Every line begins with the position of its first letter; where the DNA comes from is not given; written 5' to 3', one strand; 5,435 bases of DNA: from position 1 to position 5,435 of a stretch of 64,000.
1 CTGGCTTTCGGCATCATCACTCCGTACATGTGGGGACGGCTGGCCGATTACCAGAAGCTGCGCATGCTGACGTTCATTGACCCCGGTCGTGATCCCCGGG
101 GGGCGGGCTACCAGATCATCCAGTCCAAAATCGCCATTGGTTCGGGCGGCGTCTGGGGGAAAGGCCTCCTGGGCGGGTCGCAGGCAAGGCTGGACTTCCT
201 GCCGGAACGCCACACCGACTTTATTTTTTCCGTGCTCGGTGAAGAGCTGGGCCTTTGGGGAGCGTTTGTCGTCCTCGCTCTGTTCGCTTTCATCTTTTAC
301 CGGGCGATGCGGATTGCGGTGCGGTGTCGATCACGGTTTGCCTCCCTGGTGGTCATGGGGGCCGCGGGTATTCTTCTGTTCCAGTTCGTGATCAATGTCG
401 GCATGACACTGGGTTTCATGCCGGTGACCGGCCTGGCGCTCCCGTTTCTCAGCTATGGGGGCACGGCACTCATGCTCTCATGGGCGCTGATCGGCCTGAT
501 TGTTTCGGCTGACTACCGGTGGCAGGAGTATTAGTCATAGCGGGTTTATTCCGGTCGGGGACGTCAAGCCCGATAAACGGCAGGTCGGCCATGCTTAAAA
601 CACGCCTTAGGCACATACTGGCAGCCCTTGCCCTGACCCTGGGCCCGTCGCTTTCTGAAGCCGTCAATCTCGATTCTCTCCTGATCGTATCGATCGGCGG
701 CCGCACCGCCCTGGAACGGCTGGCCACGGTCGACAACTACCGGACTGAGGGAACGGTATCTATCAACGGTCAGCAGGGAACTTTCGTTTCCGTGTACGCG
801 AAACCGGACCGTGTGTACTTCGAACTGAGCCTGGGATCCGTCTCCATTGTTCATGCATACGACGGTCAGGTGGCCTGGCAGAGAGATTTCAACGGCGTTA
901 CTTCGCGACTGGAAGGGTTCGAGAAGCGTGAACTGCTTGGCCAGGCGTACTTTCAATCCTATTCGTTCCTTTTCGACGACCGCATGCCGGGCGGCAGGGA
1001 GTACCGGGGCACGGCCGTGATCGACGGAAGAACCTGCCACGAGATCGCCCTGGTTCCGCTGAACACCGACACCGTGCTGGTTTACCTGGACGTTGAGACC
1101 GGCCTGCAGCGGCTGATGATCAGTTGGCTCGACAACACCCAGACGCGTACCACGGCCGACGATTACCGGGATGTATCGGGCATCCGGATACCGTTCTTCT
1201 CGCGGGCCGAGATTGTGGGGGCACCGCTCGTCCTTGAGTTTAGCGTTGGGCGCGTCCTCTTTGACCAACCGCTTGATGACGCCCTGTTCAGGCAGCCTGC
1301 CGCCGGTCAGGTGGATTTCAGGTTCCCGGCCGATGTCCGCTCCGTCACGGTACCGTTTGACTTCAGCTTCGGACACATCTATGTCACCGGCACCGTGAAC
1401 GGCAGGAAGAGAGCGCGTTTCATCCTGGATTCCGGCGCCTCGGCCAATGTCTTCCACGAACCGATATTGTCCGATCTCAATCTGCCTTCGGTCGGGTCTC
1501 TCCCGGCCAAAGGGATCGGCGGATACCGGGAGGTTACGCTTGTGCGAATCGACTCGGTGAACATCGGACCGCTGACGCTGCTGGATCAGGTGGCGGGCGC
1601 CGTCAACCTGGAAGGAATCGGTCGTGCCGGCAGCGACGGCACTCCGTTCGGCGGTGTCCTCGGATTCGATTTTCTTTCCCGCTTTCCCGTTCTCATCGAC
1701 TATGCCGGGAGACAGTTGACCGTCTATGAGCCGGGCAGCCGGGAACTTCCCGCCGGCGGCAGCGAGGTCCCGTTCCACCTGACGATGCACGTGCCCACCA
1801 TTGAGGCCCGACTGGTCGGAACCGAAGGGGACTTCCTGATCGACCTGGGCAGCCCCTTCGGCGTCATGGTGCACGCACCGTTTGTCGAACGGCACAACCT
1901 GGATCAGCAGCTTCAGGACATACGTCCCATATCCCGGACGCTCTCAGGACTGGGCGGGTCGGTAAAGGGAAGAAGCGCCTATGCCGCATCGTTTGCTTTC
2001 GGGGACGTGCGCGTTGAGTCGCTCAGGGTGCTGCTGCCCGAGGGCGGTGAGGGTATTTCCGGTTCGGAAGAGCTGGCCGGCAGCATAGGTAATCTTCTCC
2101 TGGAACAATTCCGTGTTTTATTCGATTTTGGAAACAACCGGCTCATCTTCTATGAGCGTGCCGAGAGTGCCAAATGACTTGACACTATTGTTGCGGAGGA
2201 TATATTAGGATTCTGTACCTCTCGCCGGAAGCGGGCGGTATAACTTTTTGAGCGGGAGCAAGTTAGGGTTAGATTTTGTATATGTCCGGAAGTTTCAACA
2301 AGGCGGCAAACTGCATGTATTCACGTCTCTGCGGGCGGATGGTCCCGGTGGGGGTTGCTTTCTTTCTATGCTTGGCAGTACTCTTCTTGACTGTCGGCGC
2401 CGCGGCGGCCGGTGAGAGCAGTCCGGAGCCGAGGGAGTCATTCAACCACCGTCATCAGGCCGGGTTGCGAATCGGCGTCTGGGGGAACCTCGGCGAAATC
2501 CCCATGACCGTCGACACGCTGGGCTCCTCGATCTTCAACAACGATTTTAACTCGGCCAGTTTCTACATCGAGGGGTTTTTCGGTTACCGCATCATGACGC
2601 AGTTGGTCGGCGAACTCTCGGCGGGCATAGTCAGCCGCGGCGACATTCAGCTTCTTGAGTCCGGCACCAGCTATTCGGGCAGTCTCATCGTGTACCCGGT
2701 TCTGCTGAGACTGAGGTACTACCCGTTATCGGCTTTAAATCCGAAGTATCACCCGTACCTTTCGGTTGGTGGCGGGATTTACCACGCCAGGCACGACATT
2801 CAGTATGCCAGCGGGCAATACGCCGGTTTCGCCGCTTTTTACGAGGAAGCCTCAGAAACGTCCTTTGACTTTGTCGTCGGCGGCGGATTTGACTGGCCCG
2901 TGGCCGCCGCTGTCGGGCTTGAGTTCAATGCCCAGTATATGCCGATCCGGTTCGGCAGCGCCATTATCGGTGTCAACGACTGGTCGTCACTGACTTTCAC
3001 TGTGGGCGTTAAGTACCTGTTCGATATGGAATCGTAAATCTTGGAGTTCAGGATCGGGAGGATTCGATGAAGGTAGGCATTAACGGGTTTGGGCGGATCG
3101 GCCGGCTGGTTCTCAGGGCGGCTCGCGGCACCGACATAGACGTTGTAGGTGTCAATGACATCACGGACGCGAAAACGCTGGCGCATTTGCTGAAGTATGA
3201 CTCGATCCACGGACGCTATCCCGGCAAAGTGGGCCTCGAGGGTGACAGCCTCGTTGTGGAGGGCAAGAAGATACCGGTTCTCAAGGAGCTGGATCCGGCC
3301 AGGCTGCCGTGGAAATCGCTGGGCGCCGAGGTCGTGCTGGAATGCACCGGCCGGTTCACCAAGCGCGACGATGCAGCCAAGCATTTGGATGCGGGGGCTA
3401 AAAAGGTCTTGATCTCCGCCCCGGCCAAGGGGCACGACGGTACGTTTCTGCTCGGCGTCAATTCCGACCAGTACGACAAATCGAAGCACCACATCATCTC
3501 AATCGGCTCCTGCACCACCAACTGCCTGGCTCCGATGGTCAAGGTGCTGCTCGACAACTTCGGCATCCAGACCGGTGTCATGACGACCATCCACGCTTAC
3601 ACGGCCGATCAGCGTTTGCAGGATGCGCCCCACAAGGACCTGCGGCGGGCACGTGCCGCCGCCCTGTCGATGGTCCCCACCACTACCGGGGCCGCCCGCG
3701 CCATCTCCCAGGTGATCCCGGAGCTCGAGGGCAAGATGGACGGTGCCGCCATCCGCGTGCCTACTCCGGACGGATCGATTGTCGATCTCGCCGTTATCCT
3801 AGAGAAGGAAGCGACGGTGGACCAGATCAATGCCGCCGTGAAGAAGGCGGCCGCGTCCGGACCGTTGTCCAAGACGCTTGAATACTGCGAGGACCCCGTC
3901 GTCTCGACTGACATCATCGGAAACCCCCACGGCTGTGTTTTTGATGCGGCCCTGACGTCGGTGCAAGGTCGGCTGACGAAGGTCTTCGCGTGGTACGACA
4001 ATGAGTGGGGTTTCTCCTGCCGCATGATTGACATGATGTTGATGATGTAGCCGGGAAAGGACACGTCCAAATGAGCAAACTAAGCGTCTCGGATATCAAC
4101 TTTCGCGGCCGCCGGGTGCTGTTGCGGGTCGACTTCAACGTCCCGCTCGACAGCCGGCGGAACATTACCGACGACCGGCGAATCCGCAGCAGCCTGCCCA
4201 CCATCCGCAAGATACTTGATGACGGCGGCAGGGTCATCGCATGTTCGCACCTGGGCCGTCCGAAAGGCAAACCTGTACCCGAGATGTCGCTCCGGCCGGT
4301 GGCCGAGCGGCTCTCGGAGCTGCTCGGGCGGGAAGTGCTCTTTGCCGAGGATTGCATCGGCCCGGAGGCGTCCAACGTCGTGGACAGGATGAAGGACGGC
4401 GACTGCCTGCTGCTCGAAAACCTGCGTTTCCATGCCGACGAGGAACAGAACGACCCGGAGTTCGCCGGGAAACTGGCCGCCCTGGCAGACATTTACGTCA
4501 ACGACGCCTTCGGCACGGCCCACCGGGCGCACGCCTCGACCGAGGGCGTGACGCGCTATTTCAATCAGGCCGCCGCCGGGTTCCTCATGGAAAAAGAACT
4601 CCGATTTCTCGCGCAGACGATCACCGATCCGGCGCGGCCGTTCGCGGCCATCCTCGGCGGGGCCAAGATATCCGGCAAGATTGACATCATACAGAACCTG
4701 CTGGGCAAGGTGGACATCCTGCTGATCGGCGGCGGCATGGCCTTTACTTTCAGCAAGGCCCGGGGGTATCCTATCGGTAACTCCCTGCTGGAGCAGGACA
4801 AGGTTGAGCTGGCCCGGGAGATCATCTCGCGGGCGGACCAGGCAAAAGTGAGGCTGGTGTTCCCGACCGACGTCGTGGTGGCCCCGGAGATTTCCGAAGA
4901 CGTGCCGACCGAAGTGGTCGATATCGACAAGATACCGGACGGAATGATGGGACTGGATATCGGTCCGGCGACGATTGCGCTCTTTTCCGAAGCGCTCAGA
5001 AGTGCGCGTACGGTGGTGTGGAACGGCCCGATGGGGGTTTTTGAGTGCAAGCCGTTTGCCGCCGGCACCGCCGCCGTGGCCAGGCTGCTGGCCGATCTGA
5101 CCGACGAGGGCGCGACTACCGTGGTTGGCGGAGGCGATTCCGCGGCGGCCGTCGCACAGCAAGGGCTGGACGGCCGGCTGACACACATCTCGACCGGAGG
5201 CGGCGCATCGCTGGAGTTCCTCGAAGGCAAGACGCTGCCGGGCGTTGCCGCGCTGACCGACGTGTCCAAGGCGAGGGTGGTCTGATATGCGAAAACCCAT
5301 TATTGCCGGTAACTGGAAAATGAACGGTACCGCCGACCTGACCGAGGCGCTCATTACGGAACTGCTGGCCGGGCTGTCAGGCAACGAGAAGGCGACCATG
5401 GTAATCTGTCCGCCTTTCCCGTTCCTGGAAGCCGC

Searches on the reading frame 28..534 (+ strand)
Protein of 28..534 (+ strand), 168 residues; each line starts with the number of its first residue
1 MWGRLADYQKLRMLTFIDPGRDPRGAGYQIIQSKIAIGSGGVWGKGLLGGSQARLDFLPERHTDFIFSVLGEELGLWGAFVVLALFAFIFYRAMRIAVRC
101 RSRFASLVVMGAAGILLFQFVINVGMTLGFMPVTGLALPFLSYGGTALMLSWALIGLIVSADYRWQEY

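Call 9: search_protein_families(library=pfam, proteins=[window:28-534:+], max_evalue=0.001)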
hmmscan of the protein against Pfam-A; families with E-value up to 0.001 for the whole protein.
window:28-534:+ (168 aa): 1 family
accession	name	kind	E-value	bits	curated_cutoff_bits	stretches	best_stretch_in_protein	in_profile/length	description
PF01098.24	FTSW_RODA_SPOVE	-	7.2e-62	209.9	26.4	1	4-163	194-352/356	Cell cycle protein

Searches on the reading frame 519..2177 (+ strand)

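Call 9: search_protein_families(library=pfam, proteins=[window:519-2177:+], max_evalue=0.001)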
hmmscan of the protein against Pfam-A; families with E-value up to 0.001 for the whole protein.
window:519-2177:+ (552 aa): 3 families
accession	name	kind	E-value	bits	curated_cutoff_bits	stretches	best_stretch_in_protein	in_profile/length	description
PF13650.11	Asp_protease_2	-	2.3e-19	70.3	24.3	2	289-385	1-90/90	Aspartyl protease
PF13975.11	gag-asp_proteas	-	5.2e-11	43.4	28.2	1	289-388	1-92/92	gag-polyprotein putative aspartyl protease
PF04788.19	DUF620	-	0.0002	21.3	22.5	0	74-122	20-68/243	Protein of unknown function (DUF620)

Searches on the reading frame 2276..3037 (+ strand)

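Call 9: search_protein_families(library=pfam, proteins=[window:2276-3037:+], max_evalue=0.001)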
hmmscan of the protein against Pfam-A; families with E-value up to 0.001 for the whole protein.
window:2276-3037:+ (253 aa): 1 family
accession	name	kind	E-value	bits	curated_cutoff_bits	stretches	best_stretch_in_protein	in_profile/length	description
PF13505.12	OMP_b-brl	-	1e-08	36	28.7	1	30-249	1-175/175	Outer membrane protein beta-barrel domain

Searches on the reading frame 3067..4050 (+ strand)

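Call 9: search_protein_families(library=pfam, proteins=[window:3067-4050:+], max_evalue=0.001)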
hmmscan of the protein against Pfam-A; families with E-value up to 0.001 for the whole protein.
window:3067-4050:+ (327 aa): 3 families
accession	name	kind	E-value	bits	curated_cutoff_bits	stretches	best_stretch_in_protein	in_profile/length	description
PF02800.25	Gp_dh_C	-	9.3e-61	204.5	24.4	1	154-310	1-158/158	Glyceraldehyde 3-phosphate dehydrogenase, C-terminal domain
PF00044.30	Gp_dh_N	-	4.1e-38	130.2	31.7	1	1-99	1-100/101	Glyceraldehyde 3-phosphate dehydrogenase, NAD binding domain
PF02826.25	2-Hacid_dh_C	-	0.00046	20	25.1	1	2-37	38-73/178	D-isomer specific 2-hydroxyacid dehydrogenase, NAD binding domain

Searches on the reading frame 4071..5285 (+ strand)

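Call 9: search_protein_families(library=pfam, proteins=[window:4071-5285:+], max_evalue=0.001)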
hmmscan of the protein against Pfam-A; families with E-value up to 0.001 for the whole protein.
window:4071-5285:+ (404 aa): 1 family
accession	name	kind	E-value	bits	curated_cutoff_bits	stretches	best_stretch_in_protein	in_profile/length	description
PF00162.24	PGK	-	4.5e-162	539.8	27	1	6-387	1-379/379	Phosphoglycerate kinase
